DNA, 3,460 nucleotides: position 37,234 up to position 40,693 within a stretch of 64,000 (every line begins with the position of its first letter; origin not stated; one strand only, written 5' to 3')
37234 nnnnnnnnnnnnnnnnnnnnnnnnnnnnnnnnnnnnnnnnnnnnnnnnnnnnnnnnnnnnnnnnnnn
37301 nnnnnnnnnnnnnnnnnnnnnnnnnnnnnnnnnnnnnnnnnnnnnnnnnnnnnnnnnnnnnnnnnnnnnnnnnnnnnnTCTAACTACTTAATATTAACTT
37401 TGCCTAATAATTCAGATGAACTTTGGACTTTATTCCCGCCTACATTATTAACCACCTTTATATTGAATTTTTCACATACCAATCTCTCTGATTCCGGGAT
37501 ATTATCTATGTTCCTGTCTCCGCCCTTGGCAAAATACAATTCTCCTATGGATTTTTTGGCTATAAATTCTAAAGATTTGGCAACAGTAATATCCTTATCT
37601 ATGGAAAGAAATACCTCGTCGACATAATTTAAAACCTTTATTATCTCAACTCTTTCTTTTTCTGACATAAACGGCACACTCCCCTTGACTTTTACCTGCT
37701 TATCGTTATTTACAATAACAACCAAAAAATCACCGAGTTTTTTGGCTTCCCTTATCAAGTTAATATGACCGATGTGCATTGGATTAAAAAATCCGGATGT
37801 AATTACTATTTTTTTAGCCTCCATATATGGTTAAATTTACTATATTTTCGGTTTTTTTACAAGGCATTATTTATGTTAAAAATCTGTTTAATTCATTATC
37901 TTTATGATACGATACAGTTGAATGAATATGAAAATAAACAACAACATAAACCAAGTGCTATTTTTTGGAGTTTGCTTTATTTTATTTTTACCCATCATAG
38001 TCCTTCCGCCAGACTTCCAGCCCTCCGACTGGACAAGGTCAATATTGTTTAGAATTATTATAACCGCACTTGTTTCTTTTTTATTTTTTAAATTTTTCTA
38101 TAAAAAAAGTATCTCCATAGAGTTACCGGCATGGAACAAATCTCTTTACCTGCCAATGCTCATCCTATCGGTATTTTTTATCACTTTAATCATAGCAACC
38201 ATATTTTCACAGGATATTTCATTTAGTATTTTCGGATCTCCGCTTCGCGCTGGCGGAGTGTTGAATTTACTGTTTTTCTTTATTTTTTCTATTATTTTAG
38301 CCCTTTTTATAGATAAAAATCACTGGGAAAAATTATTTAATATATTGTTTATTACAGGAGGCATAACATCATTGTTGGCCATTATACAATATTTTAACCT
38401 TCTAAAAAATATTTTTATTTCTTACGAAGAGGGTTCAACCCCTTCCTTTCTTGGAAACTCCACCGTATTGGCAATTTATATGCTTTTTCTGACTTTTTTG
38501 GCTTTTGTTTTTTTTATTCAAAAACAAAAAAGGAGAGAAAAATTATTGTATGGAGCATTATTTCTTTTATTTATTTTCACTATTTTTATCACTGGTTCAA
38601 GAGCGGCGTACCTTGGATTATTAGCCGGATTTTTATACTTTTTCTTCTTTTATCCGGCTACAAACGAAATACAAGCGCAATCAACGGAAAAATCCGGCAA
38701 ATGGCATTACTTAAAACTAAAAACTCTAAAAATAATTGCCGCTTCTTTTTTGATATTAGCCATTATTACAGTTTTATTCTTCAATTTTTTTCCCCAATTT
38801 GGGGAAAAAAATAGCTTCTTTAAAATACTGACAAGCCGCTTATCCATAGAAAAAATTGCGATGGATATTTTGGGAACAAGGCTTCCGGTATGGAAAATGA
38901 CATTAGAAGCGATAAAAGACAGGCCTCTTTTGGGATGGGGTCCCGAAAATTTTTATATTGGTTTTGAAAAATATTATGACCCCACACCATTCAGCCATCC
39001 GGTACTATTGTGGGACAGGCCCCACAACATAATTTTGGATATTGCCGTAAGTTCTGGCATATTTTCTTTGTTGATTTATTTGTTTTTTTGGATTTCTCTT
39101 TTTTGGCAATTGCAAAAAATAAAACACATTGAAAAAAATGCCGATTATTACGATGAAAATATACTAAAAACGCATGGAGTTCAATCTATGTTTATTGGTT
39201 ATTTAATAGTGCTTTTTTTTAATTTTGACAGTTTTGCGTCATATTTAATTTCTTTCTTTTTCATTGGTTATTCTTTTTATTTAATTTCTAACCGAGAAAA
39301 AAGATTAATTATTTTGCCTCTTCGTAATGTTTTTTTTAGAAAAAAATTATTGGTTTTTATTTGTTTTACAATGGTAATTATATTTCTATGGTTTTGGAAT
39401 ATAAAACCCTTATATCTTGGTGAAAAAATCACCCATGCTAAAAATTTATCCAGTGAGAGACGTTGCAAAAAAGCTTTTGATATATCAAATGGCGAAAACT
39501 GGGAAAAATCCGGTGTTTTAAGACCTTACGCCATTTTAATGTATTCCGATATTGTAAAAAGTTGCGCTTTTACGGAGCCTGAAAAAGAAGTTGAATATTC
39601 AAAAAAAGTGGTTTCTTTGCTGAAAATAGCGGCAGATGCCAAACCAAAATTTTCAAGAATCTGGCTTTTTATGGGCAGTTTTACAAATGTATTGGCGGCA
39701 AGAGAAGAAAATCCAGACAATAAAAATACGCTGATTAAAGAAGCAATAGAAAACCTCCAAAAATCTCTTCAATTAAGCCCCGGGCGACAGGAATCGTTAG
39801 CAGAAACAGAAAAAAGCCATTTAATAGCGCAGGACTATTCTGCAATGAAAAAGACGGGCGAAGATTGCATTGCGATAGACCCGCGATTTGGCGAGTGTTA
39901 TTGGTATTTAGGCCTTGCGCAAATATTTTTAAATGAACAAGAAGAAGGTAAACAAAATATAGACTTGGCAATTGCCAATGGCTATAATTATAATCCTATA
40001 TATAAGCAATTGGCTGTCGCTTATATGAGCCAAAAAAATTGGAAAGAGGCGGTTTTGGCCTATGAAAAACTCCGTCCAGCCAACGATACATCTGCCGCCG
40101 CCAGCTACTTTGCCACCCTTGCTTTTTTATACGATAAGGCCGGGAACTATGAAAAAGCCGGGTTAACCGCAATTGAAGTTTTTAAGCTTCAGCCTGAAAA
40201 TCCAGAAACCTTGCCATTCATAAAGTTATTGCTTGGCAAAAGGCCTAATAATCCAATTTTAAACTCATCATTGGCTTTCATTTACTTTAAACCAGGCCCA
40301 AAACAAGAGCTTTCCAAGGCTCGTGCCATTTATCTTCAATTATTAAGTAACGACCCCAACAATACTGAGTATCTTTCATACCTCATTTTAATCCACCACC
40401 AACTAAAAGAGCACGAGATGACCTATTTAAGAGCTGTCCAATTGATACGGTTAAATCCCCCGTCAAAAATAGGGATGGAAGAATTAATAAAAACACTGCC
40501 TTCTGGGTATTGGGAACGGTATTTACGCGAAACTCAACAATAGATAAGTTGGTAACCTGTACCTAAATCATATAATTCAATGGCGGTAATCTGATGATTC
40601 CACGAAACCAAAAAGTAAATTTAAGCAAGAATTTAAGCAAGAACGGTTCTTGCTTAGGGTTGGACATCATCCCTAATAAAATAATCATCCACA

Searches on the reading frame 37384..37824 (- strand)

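Call 21: search_protein_families(library=pfam, proteins=[window:37384-37824:-], max_evalue=0.00001)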
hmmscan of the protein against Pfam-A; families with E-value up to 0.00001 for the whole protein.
window:37384-37824:- (146 aa): 1 family
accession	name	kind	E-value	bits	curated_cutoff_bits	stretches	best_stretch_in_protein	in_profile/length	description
PF01467.32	CTP_transf_like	-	9.5e-19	68.4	21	1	9-136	2-128/133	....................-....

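Call 56: search_protein_families(library=ncbifam, proteins=[window:37384-37824:-], max_evalue=1e-10)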
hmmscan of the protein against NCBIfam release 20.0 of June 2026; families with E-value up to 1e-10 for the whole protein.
window:37384-37824:- (146 aa): 4 families
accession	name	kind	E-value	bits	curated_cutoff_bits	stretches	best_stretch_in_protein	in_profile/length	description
TIGR02199.1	rfaE_dom_II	equivalog_domain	3.4e-20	72.3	181.5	1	3-143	10-142/144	D-glycero-beta-D-manno-heptose 1-phosphate adenylyltransferase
TIGR00125.1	cyt_tran_rel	domain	1.6e-18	66.6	27.7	1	6-71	1-65/65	adenylyltransferase/cytidyltransferase family protein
NF008454.0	PRK11316.1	equivalog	2.6e-15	56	521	1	3-131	339-462/475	bifunctional D-glycero-beta-D-manno-heptose-7-phosphate kinase/D-glycero-beta-D-manno-heptose 1-phosphate adenylyltransferase HldE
TIGR01518.1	g3p_cytidyltrns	equivalog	1.1e-11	44.9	165.4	1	7-73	1-67/125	glycerol-3-phosphate cytidylyltransferase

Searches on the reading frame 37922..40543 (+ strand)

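Call 21: search_protein_families(library=pfam, proteins=[window:37922-40543:+], max_evalue=0.00001)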
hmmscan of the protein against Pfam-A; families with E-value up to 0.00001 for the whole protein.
window:37922-40543:+ (873 aa): 6 families
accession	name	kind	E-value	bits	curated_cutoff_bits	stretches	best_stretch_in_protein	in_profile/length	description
PF04932.20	Wzy_C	-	9.5e-23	81.1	31.7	1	213-387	2-149/149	O-Antigen ligase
PF00515.34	TPR_1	-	5.5e-07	29.6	27.8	0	693-716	3-26/34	Tetratricopeptide repeat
PF07719.23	TPR_2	-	6.2e-07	29.5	27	0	694-717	4-27/34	Tetratricopeptide repeat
PF11992.13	TgpA_N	-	9.5e-07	28.5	30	1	116-295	21-186/333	TgpA N-terminal domain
PF13428.12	TPR_14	-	2.6e-06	28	23.5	0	694-726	4-36/44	Tetratricopeptide repeat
PF14559.12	TPR_19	-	3.3e-06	27.8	25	0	702-747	2-45/68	Tetratricopeptide repeat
